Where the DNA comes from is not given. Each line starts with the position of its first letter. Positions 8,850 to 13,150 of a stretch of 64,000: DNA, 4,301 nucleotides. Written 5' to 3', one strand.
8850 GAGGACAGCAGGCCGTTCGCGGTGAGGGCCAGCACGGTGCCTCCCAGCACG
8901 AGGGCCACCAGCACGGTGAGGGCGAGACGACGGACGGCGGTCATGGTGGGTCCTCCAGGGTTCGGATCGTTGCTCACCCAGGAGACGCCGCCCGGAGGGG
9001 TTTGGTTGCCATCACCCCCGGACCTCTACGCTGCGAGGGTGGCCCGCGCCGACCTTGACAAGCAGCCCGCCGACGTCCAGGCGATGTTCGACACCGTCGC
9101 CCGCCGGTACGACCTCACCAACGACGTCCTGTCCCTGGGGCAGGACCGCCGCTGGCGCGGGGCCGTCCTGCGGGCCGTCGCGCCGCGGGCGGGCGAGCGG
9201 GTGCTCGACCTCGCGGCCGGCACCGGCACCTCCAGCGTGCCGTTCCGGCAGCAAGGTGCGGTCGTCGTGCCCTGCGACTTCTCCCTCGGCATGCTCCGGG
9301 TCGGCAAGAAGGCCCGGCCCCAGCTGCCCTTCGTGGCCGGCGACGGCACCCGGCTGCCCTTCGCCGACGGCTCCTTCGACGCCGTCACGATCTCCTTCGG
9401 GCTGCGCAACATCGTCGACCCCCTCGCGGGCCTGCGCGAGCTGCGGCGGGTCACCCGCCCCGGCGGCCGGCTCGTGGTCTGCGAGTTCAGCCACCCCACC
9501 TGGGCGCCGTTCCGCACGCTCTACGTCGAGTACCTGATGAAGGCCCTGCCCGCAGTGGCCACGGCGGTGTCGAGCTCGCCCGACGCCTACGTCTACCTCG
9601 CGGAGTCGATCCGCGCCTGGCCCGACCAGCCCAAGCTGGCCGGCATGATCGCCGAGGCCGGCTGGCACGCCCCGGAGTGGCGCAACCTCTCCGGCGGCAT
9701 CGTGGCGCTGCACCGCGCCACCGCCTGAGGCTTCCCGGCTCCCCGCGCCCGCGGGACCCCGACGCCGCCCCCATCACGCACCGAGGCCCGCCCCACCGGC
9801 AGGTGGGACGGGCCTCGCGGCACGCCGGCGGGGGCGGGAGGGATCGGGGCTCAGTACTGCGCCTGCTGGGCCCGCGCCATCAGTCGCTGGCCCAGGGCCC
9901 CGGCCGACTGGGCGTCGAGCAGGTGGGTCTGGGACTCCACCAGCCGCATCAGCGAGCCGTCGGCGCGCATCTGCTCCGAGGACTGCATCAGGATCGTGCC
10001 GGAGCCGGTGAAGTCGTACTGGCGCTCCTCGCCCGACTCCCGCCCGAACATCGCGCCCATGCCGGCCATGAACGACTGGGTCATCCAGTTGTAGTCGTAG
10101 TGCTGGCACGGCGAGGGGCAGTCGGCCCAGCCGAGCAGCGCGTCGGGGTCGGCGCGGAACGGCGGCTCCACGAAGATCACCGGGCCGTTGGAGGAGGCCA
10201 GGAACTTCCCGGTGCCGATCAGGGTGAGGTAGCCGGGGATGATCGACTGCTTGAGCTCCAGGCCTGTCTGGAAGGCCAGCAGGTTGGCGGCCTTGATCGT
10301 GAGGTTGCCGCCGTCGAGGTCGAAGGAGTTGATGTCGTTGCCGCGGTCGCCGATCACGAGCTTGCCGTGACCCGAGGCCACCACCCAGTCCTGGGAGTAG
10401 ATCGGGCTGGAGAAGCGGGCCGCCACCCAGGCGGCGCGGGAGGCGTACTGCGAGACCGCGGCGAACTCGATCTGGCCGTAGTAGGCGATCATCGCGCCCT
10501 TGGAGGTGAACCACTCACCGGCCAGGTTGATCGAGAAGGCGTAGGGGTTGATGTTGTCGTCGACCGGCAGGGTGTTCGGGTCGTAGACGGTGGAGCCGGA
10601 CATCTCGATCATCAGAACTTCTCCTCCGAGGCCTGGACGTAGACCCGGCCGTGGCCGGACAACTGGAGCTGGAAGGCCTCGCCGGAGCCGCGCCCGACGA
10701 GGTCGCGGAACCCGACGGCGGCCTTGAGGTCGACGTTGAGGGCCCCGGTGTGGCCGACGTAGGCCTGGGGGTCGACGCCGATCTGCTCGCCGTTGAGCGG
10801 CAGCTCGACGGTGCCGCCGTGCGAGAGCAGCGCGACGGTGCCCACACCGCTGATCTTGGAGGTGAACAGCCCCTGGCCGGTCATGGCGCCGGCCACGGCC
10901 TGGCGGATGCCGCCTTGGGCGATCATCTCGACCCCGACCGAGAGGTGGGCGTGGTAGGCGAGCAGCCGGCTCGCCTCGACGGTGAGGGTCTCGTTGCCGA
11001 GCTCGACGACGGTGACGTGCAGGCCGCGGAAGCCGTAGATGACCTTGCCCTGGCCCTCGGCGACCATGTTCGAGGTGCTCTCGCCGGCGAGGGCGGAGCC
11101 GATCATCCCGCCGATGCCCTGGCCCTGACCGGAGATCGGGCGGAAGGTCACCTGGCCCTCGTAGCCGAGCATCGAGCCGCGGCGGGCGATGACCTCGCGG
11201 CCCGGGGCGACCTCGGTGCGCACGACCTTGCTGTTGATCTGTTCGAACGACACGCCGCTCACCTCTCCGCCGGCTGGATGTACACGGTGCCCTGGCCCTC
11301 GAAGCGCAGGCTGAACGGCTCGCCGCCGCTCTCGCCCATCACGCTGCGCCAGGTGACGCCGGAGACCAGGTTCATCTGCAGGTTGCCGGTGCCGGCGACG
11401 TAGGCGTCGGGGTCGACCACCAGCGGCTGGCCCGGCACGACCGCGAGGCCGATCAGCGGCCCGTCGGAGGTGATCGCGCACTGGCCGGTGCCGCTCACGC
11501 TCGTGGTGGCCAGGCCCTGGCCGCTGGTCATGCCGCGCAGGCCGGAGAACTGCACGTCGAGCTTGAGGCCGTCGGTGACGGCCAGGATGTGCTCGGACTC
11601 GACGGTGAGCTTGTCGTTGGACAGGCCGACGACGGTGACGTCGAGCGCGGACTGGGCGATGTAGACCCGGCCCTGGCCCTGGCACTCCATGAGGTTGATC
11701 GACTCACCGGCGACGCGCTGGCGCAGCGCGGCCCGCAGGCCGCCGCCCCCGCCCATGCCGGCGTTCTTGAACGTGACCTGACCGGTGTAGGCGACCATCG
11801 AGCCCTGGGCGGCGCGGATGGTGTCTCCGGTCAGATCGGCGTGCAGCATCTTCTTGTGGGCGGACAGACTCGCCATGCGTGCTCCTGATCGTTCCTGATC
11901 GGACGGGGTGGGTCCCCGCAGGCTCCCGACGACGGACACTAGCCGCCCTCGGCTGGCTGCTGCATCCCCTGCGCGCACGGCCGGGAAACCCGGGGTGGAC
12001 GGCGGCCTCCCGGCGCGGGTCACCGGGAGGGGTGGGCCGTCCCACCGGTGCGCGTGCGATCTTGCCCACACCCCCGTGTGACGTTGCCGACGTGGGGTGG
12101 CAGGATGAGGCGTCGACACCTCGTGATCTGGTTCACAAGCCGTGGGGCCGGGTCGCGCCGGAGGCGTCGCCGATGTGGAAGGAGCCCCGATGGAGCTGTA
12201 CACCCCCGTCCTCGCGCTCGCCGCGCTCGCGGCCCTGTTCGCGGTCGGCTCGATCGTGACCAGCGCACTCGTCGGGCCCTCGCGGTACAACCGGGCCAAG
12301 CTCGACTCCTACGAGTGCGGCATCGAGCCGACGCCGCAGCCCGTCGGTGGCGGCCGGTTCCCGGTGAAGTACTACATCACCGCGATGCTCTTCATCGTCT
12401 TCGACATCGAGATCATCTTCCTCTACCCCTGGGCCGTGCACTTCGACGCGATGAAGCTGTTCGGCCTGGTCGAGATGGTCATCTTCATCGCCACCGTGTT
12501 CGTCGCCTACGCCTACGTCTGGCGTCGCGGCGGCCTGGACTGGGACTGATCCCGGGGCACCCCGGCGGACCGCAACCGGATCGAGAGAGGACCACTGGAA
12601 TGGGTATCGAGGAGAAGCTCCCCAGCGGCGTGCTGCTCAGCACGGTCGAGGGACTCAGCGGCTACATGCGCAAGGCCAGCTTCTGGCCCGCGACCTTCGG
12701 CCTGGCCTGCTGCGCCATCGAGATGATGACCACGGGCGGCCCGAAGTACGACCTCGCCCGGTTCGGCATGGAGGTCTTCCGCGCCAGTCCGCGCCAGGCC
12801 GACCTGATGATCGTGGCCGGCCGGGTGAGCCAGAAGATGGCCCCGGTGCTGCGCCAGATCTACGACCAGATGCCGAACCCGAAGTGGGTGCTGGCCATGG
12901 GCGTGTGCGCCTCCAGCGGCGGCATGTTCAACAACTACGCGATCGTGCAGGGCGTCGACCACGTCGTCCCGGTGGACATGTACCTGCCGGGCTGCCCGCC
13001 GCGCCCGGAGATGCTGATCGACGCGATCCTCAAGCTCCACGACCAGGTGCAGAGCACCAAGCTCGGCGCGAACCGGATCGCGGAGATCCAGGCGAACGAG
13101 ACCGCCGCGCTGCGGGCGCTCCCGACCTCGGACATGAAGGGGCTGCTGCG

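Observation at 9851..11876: Operon of three translationally coupled AIM24/DUF124 paralogues between menG and nuoA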

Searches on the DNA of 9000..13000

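Call 49: search_rna_families(source=window, start=9000, end=13000, threshold=evalue, max_evalue=1)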
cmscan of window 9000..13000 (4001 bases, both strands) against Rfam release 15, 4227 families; matches with E-value up to 1: 0.
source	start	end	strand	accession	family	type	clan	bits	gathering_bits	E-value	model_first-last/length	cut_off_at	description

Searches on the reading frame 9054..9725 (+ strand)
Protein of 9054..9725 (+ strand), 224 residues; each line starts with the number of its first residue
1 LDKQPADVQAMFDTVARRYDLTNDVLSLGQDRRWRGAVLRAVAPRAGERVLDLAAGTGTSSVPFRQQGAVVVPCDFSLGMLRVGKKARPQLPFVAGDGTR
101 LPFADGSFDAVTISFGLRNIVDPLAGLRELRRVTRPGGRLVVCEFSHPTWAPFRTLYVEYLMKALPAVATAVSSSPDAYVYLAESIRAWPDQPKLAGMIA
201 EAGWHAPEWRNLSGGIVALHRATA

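Call 66: search_protein_families(library=pfam, proteins=[window:9054-9725:+], max_evalue=0.0001)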
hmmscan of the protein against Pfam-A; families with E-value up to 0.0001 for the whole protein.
window:9054-9725:+ (224 aa): 6 families
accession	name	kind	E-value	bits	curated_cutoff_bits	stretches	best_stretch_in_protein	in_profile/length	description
PF01209.24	Ubie_methyltran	-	5.9e-60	203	20.1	1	6-223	7-232/233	ubiE/COQ5 methyltransferase family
PF08241.18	Methyltransf_11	-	1.6e-19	70.7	21.2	1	51-142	1-95/95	Methyltransferase domain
PF13649.12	Methyltransf_25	-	1.4e-16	61.4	27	1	50-138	1-97/97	Methyltransferase domain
PF13847.12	Methyltransf_31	-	5.1e-11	42.9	27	1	46-174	3-124/145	Methyltransferase domain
PF13489.12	Methyltransf_23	-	1.8e-10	41.2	27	1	31-149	6-123/164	Methyltransferase domain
PF08242.18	Methyltransf_12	-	1.3e-08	35.9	30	1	51-140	1-98/98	Methyltransferase domain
